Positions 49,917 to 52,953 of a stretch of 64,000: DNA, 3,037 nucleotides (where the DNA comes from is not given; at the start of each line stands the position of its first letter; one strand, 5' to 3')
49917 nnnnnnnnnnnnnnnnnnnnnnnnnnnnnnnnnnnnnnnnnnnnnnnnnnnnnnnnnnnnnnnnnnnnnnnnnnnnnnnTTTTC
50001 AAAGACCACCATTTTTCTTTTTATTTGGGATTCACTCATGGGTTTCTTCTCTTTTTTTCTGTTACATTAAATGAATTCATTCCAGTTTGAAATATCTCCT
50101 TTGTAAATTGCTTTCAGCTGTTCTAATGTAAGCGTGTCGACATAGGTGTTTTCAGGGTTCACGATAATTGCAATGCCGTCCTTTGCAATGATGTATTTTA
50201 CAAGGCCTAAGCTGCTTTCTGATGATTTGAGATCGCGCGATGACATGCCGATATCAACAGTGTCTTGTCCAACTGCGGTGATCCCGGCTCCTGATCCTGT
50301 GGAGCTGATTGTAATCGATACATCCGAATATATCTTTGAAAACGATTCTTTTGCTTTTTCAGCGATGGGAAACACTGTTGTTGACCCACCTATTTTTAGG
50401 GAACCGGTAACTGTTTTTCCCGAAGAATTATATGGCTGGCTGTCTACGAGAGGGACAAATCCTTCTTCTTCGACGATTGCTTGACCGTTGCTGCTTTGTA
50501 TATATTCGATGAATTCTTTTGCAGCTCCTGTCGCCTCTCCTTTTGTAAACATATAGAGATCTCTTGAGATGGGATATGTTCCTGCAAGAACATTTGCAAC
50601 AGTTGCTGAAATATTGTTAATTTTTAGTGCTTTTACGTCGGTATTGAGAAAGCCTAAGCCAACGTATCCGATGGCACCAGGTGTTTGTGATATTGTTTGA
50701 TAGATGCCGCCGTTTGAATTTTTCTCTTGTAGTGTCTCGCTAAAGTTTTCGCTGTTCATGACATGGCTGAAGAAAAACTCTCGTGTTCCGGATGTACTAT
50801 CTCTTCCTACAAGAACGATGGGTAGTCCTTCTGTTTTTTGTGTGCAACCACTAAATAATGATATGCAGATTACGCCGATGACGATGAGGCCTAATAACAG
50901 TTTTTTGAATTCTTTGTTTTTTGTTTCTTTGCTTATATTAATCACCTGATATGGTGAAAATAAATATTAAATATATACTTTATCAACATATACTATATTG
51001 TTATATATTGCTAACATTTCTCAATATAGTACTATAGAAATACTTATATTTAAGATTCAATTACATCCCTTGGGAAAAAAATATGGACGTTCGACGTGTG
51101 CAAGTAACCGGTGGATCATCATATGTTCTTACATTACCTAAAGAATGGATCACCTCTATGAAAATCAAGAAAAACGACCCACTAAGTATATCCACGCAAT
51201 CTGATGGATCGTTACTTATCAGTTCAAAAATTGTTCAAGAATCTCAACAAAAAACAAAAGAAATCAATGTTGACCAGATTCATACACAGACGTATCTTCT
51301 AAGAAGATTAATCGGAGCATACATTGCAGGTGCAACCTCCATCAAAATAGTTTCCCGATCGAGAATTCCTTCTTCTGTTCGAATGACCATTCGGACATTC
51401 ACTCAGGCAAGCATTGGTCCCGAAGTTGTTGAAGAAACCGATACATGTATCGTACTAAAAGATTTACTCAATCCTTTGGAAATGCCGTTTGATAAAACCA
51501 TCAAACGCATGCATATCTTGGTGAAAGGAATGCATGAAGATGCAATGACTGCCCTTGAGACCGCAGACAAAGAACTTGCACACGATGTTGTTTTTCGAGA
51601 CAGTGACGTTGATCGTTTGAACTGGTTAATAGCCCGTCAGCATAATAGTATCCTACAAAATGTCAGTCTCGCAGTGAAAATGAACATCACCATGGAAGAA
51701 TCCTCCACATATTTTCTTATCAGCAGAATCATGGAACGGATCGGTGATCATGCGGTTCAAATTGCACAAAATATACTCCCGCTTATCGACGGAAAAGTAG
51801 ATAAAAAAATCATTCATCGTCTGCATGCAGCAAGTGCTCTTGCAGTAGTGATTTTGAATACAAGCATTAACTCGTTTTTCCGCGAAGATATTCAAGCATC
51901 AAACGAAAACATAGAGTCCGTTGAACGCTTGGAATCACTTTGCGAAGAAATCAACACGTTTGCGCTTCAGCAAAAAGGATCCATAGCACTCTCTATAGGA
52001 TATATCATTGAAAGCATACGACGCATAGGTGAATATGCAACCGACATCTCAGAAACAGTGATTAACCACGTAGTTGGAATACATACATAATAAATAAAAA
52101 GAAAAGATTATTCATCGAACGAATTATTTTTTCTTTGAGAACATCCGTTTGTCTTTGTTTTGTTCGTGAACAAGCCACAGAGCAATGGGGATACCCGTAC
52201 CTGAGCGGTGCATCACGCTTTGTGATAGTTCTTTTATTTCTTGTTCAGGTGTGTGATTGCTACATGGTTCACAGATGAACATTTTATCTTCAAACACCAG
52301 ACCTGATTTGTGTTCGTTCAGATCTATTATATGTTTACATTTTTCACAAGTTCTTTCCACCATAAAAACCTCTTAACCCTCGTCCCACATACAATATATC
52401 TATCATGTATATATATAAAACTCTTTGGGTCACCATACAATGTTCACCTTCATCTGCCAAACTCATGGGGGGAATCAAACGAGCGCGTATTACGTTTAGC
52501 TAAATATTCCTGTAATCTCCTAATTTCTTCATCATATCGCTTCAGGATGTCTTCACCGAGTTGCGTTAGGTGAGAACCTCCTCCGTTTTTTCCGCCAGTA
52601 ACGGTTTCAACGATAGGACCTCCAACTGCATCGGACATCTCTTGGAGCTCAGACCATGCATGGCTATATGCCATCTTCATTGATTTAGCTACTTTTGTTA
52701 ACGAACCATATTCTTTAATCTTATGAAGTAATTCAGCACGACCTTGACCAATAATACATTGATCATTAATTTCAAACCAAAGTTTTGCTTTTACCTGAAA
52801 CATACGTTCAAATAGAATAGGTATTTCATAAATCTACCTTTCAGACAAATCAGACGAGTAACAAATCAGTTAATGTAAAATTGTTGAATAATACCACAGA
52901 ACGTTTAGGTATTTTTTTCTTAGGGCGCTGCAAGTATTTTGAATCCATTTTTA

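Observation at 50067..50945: Circularly permuted PstS phosphate-binding protein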

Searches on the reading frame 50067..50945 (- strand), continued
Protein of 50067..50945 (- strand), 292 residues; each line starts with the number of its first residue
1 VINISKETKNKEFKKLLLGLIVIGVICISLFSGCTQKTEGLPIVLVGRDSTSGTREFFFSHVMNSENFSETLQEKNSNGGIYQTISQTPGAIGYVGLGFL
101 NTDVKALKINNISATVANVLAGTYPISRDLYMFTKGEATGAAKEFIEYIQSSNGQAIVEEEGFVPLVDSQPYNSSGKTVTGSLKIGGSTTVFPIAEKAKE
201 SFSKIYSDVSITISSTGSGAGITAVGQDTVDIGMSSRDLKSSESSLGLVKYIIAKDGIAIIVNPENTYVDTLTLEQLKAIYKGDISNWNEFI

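Call 45: find_encoding_contigs(protein=P0001, flank=6000, max_places=3)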
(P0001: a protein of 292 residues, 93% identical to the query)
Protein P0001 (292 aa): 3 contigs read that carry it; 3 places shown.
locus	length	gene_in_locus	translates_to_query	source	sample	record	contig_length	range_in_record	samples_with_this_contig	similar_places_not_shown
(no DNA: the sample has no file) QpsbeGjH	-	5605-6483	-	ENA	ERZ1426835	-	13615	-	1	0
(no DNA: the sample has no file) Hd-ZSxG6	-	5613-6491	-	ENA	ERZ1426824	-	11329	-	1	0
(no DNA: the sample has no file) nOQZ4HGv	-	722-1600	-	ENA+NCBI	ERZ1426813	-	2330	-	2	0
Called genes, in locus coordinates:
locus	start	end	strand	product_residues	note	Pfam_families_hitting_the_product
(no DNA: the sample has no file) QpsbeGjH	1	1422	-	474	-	?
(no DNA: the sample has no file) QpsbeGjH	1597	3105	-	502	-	PF02074:Peptidase_M32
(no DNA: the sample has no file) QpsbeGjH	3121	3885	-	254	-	PF03372:Exo_endo_phos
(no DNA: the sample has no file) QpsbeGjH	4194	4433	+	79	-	-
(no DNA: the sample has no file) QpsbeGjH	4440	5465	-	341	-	PF04014:MazE_antitoxin, PF01895:PhoU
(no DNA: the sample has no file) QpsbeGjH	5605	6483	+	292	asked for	PF12849:PBP_like_2, PF01547:SBP_bac_1 (faint), PF12727:PBP_like (faint), PF13531:SBP_bac_11 (faint), PF12849:PBP_like_2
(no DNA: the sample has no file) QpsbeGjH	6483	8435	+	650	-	PF00528:BPD_transp_1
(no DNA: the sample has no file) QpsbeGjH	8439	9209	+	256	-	PF02463:SMC_N (weak), PF00005:ABC_tran, PF13304:AAA_21 (weak)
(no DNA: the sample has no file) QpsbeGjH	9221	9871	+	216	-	PF01895:PhoU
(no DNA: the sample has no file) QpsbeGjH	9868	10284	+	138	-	PF01451:LMWPc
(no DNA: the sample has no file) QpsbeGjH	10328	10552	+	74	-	-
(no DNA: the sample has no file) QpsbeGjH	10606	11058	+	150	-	PF12675:DUF3795 (weak)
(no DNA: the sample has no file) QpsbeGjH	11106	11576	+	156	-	PF20603:Bact_hydrolase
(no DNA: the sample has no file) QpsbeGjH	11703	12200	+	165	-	PF01035:DNA_binding_1 (faint)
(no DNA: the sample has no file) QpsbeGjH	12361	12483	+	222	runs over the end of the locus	-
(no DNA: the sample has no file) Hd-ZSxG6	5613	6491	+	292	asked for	PF12849:PBP_like_2, PF01547:SBP_bac_1 (faint), PF12727:PBP_like (faint), PF13531:SBP_bac_11 (faint), PF12849:PBP_like_2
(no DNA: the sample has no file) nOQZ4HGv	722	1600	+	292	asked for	PF12849:PBP_like_2, PF01547:SBP_bac_1 (faint), PF12727:PBP_like (faint), PF13531:SBP_bac_11 (faint), PF12849:PBP_like_2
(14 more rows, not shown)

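Call 53: search_protein_families(library=pfam, proteins=[L028:1265-2197:+, L028:2814-3713:-], max_evalue=0.001)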
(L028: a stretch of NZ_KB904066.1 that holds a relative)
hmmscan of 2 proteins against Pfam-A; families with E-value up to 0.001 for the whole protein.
L028:1265-2197:+ (310 aa): 5 families
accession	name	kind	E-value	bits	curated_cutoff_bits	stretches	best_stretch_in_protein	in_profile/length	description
PF18885.6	DUF5648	-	8e-49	165.7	25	1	183-309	2-133/134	Domain of unknown function (DUF5648)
PF13365.12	Trypsin_2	-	3.2e-12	47.8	27.6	1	2-147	6-144/144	Trypsin-like peptidase domain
PF00089.32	Trypsin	-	7.6e-08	32.9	20.6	1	1-157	31-204/220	Trypsin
PF05579.19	Peptidase_S32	-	7.8e-05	22.5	24.7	1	104-172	182-251/297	Equine arteritis virus serine endopeptidase S32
PF00949.27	Peptidase_S7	-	0.00065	20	20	0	120-156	85-121/131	Peptidase S7, Flavivirus NS3 serine protease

L028:2814-3713:- (299 aa): 1 family
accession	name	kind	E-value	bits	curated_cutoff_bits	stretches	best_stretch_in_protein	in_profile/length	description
PF13367.11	PrsW-protease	-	4.8e-25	88.7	23.5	1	103-276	8-188/196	PrsW family intramembrane metalloprotease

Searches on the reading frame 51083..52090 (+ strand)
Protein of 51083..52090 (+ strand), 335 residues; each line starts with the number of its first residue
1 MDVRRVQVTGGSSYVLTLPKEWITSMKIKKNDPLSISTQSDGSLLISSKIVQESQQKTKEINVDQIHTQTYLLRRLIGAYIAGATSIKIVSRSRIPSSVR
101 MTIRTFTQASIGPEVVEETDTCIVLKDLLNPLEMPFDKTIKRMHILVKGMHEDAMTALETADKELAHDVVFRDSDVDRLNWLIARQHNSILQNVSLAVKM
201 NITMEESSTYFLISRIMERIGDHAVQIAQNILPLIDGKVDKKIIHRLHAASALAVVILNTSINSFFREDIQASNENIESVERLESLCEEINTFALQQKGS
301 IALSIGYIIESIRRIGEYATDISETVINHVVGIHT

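Call 3: search_protein_families(library=pfam, proteins=[window:51083-52090:+], max_evalue=0.01)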
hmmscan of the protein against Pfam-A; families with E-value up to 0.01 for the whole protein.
window:51083-52090:+ (335 aa): 2 families
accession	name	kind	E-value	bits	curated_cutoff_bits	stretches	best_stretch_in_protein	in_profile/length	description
PF01895.24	PhoU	-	6.8e-25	87.7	23.5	2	140-230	1-88/89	PhoU domain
PF04014.23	MazE_antitoxin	-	2.6e-09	37.3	24.7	1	7-48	1-42/48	Antidote-toxin recognition MazE, bacterial antitoxin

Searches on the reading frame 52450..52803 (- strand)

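Call 53: search_protein_families(library=pfam, proteins=[window:52450-52803:-], max_evalue=0.001)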
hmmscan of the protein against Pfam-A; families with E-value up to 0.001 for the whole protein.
window:52450-52803:- (117 aa): 1 family
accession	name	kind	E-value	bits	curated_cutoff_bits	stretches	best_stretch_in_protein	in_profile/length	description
PF00126.33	HTH_1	-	1.7e-05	25.1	26.6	1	24-84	5-60/60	Bacterial regulatory helix-turn-helix protein, lysR family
